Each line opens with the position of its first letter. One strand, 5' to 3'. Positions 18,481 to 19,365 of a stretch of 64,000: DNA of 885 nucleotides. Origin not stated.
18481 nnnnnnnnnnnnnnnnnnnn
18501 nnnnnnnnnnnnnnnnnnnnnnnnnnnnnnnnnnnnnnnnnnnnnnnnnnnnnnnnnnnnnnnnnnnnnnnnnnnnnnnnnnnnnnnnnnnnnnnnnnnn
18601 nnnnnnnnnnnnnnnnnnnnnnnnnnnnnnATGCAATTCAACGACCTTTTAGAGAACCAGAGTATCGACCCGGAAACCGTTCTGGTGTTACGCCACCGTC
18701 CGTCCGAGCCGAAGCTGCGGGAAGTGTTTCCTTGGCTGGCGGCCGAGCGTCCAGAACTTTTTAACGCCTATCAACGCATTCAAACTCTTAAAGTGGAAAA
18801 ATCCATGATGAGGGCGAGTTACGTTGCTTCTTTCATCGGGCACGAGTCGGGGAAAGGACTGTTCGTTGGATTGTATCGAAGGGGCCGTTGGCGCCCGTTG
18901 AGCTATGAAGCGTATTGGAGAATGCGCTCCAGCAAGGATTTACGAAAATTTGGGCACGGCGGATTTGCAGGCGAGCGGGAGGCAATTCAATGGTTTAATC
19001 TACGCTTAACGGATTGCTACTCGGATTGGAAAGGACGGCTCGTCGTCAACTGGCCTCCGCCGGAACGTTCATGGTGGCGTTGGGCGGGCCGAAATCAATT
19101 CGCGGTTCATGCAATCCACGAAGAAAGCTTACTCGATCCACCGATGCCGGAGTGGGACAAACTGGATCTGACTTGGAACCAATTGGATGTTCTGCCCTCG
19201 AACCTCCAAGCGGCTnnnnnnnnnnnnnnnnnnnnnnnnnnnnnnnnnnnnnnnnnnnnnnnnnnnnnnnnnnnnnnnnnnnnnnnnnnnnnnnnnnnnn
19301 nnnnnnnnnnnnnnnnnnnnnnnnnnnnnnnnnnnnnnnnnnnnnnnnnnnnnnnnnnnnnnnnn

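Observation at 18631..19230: Unassigned Trp/Arg-rich N-terminal domain fused to the GIY-YIG nuclease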

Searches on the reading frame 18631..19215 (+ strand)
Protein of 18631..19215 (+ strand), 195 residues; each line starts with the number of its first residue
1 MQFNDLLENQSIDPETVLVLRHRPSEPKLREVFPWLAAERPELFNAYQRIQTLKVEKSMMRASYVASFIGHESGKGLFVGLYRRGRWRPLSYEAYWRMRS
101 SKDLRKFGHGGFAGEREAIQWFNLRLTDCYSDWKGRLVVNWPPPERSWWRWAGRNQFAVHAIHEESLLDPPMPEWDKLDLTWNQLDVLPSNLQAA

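Call 25: search_protein_representatives(protein=window:18631-19215:+)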
Query: 195 residues. Proteins with E-value up to 0.001 (for the whole library): 644; up to 1e-10: 385; up to 1e-30: 92. The best 150 are listed.
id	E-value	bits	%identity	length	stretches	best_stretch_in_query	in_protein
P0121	2.6e-63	230.2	55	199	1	1-191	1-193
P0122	8.5e-60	218.7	54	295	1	1-191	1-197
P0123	1.4e-58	214.8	51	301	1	2-191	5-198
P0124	1.5e-57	211.4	49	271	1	1-191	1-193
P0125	6.8e-55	202.7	55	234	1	17-191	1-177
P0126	2.7e-54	200.7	48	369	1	2-195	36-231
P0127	5.0e-54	199.9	50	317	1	1-179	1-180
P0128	6.2e-53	196.3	56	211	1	36-195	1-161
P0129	4.8e-51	190.1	46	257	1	3-190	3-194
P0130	1.4e-50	188.6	53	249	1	1-176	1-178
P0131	1.1e-49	185.7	49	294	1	1-192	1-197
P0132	6.6e-48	179.9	48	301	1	3-190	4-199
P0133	1.1e-47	179.1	49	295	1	1-192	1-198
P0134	3.5e-47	177.5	48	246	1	1-193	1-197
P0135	6.0e-47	176.7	44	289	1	2-195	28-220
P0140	1.1e-44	169.4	47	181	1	2-176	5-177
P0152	6.5e-42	160.3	46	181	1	1-178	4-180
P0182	9.7e-36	140.1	43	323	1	1-169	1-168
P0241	4.1e-28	115.2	35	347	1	2-176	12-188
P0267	3.1e-25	105.8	39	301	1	1-161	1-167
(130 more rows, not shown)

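Call 29: search_protein_families(library=pfam, alignment_id=A3, max_evalue=0.01)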
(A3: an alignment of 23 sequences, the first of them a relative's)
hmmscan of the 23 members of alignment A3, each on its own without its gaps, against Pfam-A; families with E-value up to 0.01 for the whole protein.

A. member 1, P0127 (317 aa): 2 families
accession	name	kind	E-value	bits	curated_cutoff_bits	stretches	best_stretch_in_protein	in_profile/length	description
PF13391.12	HNH_2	-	6.4e-07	29.6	21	1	231-287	1-66/66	HNH endonuclease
PF01844.29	HNH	-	0.00034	21.2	21.4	1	231-274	1-39/47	HNH endonuclease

B. families by the number of members that match (of 23 scanned): 12 families
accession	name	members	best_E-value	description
PF13391.12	HNH_2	9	5.9e-13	HNH endonuclease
PF01844.29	HNH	8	6e-11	HNH endonuclease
PF13020.12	NOV_C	3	3.3e-12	Protein NO VEIN, C-terminal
PF07728.20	AAA_5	1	1.5e-16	AAA domain (dynein-related subfamily)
PF00092.34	VWA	1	2.8e-16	von Willebrand factor type A domain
PF13519.12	VWA_2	1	2.8e-11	von Willebrand factor type A domain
PF13768.12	VWA_3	1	1.6e-07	von Willebrand factor type A domain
PF20720.3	nSTAND3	1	1.4e-05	Novel STAND NTPase 3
PF14279.12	HNH_5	1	0.00013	HNH endonuclease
PF13191.12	AAA_16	1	0.00042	AAA ATPase domain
PF13401.12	AAA_22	1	0.001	AAA domain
PF01078.27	Mg_chelatase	1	0.0078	Magnesium chelatase, subunit ChlI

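Call 39: predict_structure(alignment_id=A4)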
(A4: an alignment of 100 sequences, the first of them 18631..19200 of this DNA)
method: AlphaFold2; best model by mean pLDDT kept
length: 190 residues; sequences in the alignment: 100
mean_pLDDT: 95.1   pTM: 0.90
mean pLDDT of the five models: 95.1, 94.9, 94.7, 94.7, 93.9
residues with pLDDT >= 90: 161; 70-90: 29; 50-70: 0; < 50: 0
segments of 3 or more residues with pLDDT < 50: none
pLDDT, mean of each block of 10 residues (from residue 1): 98 99 96 95 97 97 98 96 98 96 96 89 98 98 95 98 94 86 83
secondary structure, 60 per line:
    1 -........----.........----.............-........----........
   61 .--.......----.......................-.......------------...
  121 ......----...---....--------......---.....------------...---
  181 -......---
elements in order: H3-9 E17-22 H27-39 H41-48 H53-61 E64-70 E75-91 H92-97 H99-105 E118-126 E137-140 E149-151 E158-162 H182-187

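Call 42: fold_search(model_id=the predicted structure, library=pdb)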
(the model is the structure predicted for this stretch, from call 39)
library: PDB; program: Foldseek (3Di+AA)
matches with E <= 10: 124; with E <= 0.001: 0
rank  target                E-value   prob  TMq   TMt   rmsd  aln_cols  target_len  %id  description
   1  5y6b_A                4.4e-02  0.63  0.29  0.36   6.1       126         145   13  Crystal structure of ZmASCH Y47F mutant protein from Zymomonas mobilis (released 2018-07-18)
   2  5y6c_A                5.0e-02  0.54  0.32  0.40   6.4       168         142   11  Crystal structure of ZmASCH S128A mutant protein from Zymomonas mobilis (released 2018-07-18)
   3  5gus_A                5.4e-02  0.60  0.34  0.43   6.2       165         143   11  Crystal structure of ASCH domain from Zymomonas mobilis (released 2017-08-30)
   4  2kku_MODEL_1_A        5.4e-02  0.38  0.31  0.39   7.2       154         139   13  Solution structure of protein af2351 from Archaeoglobus fulgidus. Northeast Structural Genomics Consortium tar (released 2009-07-14)
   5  5gus_B                5.7e-02  0.54  0.33  0.41   6.1       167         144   11  Crystal structure of ASCH domain from Zymomonas mobilis (released 2017-08-30)
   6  5y6b_B                8.8e-02  0.51  0.28  0.36   6.0       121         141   12  Crystal structure of ZmASCH Y47F mutant protein from Zymomonas mobilis (released 2018-07-18)
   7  5y6b_D                1.1e-01  0.35  0.31  0.39   8.2       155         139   10  Crystal structure of ZmASCH Y47F mutant protein from Zymomonas mobilis (released 2018-07-18)
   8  5guq_A                1.2e-01  0.38  0.32  0.40   8.2       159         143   13  Crystal structure of ASCH from Zymomonas mobilis (released 2017-08-30)
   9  5guq_C                1.8e-01  0.35  0.29  0.35   6.3       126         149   13  Crystal structure of ASCH from Zymomonas mobilis (released 2017-08-30)
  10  6ihg                  5.1e-01  0.12  0.23  0.23   5.7       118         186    7  N terminal domain of Mycobacterium avium complex Lon protease (released 2019-08-07)
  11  5jju_A                5.1e-01  0.06  0.16  0.10  11.5       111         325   15  Crystal structure of Rv2837c complexed with 5'-pApA and 5'-AMP (released 2016-05-04)
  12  5cet                  5.4e-01  0.04  0.12  0.08   8.5        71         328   17  Crystal structure of Rv2837c (released 2015-12-23)
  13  3s9x                  6.9e-01  0.14  0.20  0.23   6.3        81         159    7  High resolution crystal structure of ASCH domain from Lactobacillus crispatus JV V101 (released 2011-07-27)
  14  2qjf_A                7.4e-01  0.11  0.27  0.16   8.6       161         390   10  Crystal structure of ATP-sulfurylase domain of human PAPS synthetase 1 (released 2008-11-11)
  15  1xjq_B                8.9e-01  0.10  0.20  0.08   6.5        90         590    9  ADP Complex OF HUMAN PAPS SYNTHETASE 1 (released 2005-08-30)
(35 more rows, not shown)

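Call 47: search_protein_families(library=pfam, alignment_id=A4, max_evalue=1)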
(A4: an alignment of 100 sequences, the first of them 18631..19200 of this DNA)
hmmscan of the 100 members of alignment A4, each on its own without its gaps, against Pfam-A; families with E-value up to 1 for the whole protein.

A. member 1, window:18631-19200:+ (190 aa): 0 families

B. families by the number of members that match (of 100 scanned): 55 families (the first 25 are shown)
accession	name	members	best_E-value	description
PF01541.30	GIY-YIG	50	3.4e-08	GIY-YIG catalytic domain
PF13391.12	HNH_2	10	5.9e-13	HNH endonuclease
PF01844.29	HNH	8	6e-11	HNH endonuclease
PF13020.12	NOV_C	3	3.3e-12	Protein NO VEIN, C-terminal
PF13503.11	DUF4123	3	0.00013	Domain of unknown function (DUF4123)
PF03644.19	Glyco_hydro_85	3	0.047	Glycosyl hydrolase family 85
PF23382.1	DUF7097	2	0.039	Family of unknown function (DUF7097)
PF02082.26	Rrf2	2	0.075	Iron-dependent Transcriptional regulator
PF20411.3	DUF6697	2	0.13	Domain of unknown function (DUF6697)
PF07728.20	AAA_5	1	1.5e-16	AAA domain (dynein-related subfamily)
PF20720.3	nSTAND3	1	1.4e-05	Novel STAND NTPase 3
PF14279.12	HNH_5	1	0.00013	HNH endonuclease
PF13191.12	AAA_16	1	0.00042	AAA ATPase domain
PF13401.12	AAA_22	1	0.001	AAA domain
PF18269.6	T3SS_ATPase_C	1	0.003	T3SS EscN ATPase C-terminal domain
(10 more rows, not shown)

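Call 49: find_encoding_contigs(protein=P0241, flank=6000, max_places=3)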
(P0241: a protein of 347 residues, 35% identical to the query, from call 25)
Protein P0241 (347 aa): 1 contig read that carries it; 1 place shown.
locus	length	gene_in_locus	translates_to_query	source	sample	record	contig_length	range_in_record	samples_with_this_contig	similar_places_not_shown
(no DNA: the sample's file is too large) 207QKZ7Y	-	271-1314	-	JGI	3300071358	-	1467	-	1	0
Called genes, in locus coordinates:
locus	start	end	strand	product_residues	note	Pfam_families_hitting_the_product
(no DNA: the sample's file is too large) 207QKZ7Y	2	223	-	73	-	PF13560:HTH_31, PF12844:HTH_19, PF13443:HTH_26 (weak), PF01381:HTH_3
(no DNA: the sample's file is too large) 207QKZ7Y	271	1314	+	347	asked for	PF20720:nSTAND3 (weak), PF07728:AAA_5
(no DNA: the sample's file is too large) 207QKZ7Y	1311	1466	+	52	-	?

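Call 56: find_encoding_contigs(protein=P0267, flank=6000, max_places=2)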
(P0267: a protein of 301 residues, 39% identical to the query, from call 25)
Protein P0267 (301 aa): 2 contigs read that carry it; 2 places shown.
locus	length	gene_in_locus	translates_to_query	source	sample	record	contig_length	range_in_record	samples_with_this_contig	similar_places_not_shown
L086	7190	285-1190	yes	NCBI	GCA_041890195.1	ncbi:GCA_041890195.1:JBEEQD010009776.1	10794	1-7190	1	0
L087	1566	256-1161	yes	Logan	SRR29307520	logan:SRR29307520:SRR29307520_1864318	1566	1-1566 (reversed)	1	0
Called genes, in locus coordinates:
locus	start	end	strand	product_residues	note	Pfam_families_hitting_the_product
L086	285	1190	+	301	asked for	-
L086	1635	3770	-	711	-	PF02922:CBM_48, PF00128:Alpha-amylase (weak)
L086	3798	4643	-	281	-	PF07228:SpoIIE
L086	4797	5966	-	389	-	PF01208:URO-D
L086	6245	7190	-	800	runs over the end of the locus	PF25275:Golvesin_C, PF18998:Flg_new_2, PF02638:GHL10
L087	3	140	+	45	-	?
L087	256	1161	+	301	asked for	-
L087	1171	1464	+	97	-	-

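Call 63: search_dna_similar(query=window:18631-19215:+, collection=phages, mode=protein, max_evalue=0.001, max_rows=15)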
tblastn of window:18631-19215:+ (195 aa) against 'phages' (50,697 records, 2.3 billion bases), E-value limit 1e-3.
No match.

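Call 64: search_dna_similar(query=window:18631-19215:+, collection=plasmids, mode=protein, max_evalue=0.001, max_rows=25)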
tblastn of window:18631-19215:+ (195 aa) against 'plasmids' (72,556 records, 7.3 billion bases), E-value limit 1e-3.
Records with a match: 18; places in all: 19; records where one place covers at least 80% of the query: 12.
Best place of each record, by identity: <60% 18.
By first word of the organism name: Sphingobium 6; Rhizobium 3; Sphingomonas 2; Bradyrhizobium 1; Bosea 1; Euzebya 1; Ensifer 1; Phenylobacterium 1; Mesorhizobium 1; Microvirga 1.
By predicted mobility (MOB-suite, as given by PLSDB): conjugative 12; non-mobilizable 5; mobilizable 1.
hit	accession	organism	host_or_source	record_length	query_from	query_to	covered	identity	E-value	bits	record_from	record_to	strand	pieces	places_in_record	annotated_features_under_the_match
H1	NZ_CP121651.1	Bradyrhizobium sp. CB82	Stylosanthes guianensis,cell culture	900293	17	194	91%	56.7%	3e-59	206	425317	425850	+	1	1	GIY-YIG nuclease family protein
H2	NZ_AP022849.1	Bosea sp. ANAM02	Callyspongia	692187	1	195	100%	28.8%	4e-10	65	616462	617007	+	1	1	GIY-YIG nuclease family protein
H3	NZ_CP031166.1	Euzebya pacifica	-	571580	5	191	96%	28.6%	3e-13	74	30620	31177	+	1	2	GIY-YIG nuclease family protein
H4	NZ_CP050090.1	Rhizobium leguminosarum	Trifolium pratense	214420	1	194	99%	27.3%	3e-6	54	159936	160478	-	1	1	GIY-YIG nuclease family protein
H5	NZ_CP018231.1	Rhizobium leguminosarum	Vavilovia formosa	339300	1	194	99%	27.3%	4e-6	54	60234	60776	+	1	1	none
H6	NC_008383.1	Rhizobium johnstonii 3841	-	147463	1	194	99%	27.3%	4e-6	54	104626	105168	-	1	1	hypothetical protein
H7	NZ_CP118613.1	Ensifer adhaerens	Pure isolate,Rhizosphere of Cyperus ...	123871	1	195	100%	26.7%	2e-6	54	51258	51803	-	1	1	GIY-YIG nuclease family protein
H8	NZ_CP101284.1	Phenylobacterium sp. LH3H17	-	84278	1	185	95%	27.7%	3e-7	57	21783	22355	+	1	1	GIY-YIG nuclease family protein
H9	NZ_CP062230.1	Mesorhizobium onobrychidis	Sainfoin,pure bacterial culture,Nodule ...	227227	1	191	98%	26.6%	4e-10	65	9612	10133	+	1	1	GIY-YIG nuclease family protein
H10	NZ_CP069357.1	Microvirga sp. VF16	Vachellia farnesiana,Cell culture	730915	1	189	97%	26.8%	4e-5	51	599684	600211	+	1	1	GIY-YIG nuclease family protein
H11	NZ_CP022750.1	Sphingobium xenophagum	cell culture,electronic ...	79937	1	195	100%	25.4%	2e-4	48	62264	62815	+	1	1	GIY-YIG nuclease family protein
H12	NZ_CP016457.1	Sphingobium sp. RAC03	Microbial isolate,Algal phycosphere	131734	1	155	79%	31.6%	5e-7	56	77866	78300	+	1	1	GIY-YIG nuclease family protein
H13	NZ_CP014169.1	Sphingomonas panacis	Panax ginseng,bacterial cell,Panax ...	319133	1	156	80%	27.7%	5e-4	47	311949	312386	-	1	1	GIY-YIG nuclease family protein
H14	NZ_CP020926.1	Sphingobium yanoikuyae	soil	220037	1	82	42%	34.1%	7e-4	47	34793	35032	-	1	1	GIY-YIG nuclease family protein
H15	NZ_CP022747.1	Sphingobium xenophagum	cell culture,electronic ...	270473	1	82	42%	34.1%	7e-4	47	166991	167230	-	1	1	GIY-YIG nuclease family protein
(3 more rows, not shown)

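Call 65: fold_search(model_id=the predicted structure, library=viral)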
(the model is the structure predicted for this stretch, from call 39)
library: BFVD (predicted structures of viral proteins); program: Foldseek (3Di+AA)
matches with E <= 10: 166; with E <= 0.001: 0
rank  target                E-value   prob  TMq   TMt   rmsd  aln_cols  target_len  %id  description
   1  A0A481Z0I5            3.7e-02  0.85  0.31  0.44   4.5       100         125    9  Uncharacterized protein [Mimivirus LCMiAC01]
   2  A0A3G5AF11            7.3e-02  0.60  0.29  0.16   4.6       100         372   12  DUF72 domain-containing protein [Hyperionvirus sp.]
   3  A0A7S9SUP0            7.7e-02  0.47  0.31  0.36   5.6       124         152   10  Uncharacterized protein [Virus NIOZ-UU159]
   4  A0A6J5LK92            8.2e-02  0.63  0.35  0.16   5.2       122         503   16  ASCH domain containing protein [uncultured Caudovirales phage]
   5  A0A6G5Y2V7            9.3e-02  0.33  0.19  0.26   7.1        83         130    8  (no name in the UniProt tables at hand)
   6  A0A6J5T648            1.7e-01  0.25  0.29  0.35   6.3       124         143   11  Uncharacterized protein [uncultured Caudovirales phage]
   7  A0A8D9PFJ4            2.0e-01  0.20  0.22  0.27   7.9        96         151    7  (no name in the UniProt tables at hand)
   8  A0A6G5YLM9            6.1e-01  0.12  0.27  0.36   6.4       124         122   12  (no name in the UniProt tables at hand)
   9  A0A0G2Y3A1            7.8e-01  0.03  0.14  0.11  14.4       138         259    6  Uncharacterized protein [Acanthamoeba polyphaga mimivirus Kroon]
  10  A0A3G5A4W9            8.3e-01  0.18  0.23  0.30   4.2        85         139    9  Uncharacterized protein [Harvfovirus sp.]
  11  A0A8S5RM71            8.3e-01  0.01  0.11  0.11  22.6       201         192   11  Uncharacterized protein [virus sp. ctvdG25]
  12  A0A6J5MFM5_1          9.4e-01  0.12  0.29  0.08   5.9       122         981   10  ART-PolyVal-like domain-containing protein [uncultured Caudovirales phage]
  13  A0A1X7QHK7            9.4e-01  0.06  0.17  0.18   7.2        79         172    8  (no name in the UniProt tables at hand)
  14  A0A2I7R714            1.1e+00  0.06  0.18  0.28   8.9       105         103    8  (no name in the UniProt tables at hand)
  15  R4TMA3                1.1e+00  0.03  0.14  0.10  12.4        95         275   12  Uncharacterized protein [Haloarcula hispanica tailed virus 1]
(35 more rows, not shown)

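Call 84: search_solved_structures(query=P0241, max_evalue=0.01)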
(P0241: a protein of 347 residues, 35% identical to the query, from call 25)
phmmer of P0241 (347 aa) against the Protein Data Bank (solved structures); distinct sequences matched with E-value up to 0.01: 14.
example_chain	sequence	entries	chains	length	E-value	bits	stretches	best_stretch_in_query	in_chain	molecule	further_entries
6ut6_A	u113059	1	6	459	9.3e-52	179.2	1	183-332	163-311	5-methylcytosine-specific restriction enzyme B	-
7vsr_A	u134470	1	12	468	9.7e-52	179.2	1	183-332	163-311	5-methylcytosine-specific restriction enzyme B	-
6hz4_A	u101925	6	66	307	1.4e-51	178.6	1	184-332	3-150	5-methylcytosine-specific restriction enzyme B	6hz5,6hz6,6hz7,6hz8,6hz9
6ut3_A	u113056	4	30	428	1.9e-19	73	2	203-285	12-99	GTPase subunit of restriction endonuclease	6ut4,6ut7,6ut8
6ut5_A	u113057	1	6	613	3.4e-19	72.1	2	202-285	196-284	GTPase subunit of restriction endonuclease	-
5vc7_A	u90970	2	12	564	0.00083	21.5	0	196-235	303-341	VCP-like ATPase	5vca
5g4g_A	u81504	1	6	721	0.0014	20.8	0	196-235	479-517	VCP-LIKE ATPASE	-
5g4f_A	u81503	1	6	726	0.0014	20.8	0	196-235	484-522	VCP-LIKE ATPASE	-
9if4_A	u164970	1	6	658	0.0042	19.2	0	202-242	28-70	ATP-dependent Clp protease ATP-binding subunit ClpC1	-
29hb_b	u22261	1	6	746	0.0055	18.8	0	203-240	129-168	ATP-dependent Clp protease, ATP-binding subunit ClpE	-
6em8_A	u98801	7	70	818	0.0056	18.8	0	203-240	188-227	ATP-dependent Clp protease ATP-binding subunit ClpC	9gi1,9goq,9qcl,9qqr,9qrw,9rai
6em9_A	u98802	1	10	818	0.0056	18.8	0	203-240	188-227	ATP-dependent Clp protease ATP-binding subunit ClpC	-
8ycx_A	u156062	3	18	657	0.0074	18.4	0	202-241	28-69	ATP-dependent Clp protease ATP-binding subunit ClpC1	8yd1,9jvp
8a8u_A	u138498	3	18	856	0.008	18.3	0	202-242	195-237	ATP-dependent Clp protease ATP-binding subunit ClpC1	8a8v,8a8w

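Call 85: search_solved_structures(query=P0182, max_evalue=0.1)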
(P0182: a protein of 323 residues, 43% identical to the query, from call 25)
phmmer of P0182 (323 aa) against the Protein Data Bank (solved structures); distinct sequences matched with E-value up to 0.1: 1.
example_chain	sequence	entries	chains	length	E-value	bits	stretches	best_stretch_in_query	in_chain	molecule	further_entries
6yex_A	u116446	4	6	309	0.00021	24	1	197-272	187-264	HNH endonuclease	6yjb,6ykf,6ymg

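Call 86: search_solved_structures(query=P0127, max_evalue=0.1)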
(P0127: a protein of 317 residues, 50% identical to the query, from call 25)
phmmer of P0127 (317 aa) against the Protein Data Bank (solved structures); distinct sequences matched with E-value up to 0.1: 3.
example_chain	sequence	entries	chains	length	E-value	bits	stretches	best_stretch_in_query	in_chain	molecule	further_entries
6ghs_A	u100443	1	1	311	2.4e-18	69.3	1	192-296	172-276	TagI restriction endonuclease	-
6ghc_A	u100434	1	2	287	8.1e-07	31.4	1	211-288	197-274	5-methylcytosine-specific restriction enzyme A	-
5zmm_A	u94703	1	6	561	0.047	15.8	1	231-290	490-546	Uncharacterized protein McrA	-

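Call 94: find_encoding_contigs(protein=P0140, flank=5000, max_places=3)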
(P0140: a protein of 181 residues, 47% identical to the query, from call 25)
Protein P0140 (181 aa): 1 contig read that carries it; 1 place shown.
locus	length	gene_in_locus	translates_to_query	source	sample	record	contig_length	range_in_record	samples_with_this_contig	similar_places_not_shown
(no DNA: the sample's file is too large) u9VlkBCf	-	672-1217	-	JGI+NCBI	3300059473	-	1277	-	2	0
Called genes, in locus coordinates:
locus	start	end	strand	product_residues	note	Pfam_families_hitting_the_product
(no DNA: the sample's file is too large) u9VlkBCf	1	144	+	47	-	?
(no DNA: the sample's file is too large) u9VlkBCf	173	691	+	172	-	-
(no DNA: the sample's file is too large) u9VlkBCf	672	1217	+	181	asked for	-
